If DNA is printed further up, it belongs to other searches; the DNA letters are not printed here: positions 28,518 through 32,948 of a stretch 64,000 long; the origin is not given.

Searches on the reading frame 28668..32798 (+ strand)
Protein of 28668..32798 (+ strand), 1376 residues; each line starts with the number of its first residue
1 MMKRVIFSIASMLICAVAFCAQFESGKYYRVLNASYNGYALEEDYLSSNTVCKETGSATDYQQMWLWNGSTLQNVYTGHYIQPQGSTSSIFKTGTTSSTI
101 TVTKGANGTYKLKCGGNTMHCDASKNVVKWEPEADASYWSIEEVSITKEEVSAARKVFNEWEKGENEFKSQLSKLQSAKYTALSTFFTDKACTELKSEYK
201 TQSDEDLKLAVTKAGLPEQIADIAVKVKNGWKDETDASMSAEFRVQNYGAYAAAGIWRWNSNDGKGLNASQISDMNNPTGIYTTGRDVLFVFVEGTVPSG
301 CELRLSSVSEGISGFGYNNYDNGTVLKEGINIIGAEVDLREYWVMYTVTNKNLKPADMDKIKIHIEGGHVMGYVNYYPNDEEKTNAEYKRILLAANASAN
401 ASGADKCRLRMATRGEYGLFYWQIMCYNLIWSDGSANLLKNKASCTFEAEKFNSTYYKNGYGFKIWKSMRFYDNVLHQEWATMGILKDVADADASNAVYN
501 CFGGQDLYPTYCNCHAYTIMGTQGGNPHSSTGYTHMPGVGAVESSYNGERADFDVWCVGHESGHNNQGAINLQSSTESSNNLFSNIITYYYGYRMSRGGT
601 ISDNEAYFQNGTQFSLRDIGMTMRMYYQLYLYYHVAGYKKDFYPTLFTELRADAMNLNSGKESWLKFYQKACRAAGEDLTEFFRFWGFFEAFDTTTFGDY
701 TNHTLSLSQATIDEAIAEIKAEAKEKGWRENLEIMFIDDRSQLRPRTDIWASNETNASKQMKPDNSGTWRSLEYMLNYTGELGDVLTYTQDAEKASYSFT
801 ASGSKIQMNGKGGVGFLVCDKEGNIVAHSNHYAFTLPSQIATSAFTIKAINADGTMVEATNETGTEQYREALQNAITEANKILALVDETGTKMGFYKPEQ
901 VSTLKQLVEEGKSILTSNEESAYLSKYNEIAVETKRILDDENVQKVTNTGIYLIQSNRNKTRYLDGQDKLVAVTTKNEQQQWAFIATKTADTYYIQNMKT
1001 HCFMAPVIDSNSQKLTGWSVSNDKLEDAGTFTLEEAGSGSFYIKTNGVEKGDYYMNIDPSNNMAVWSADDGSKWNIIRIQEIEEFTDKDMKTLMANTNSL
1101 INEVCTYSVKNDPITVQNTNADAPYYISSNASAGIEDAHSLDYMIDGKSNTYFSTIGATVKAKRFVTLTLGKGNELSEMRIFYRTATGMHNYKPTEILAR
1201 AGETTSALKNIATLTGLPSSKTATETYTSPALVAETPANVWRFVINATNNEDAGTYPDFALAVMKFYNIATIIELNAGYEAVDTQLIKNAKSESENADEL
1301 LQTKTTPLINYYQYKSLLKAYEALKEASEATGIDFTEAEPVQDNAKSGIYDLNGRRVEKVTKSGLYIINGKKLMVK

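Call 85: search_protein_families(library=pfam, proteins=[window:28668-32798:+], max_evalue=0.00001)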
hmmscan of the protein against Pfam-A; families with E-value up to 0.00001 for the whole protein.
window:28668-32798:+ (1376 aa): 2 families
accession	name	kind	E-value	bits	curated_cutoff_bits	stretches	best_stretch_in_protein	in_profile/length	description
PF13402.12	Peptidase_M60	-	3.6e-16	59.9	25.8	1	528-687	100-275/275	Peptidase M60, enhancin and enhancin-like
PF18630.7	Peptidase_M60_C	-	1e-10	42.1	26.2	1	797-857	2-64/65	Peptidase M60 C-terminal domain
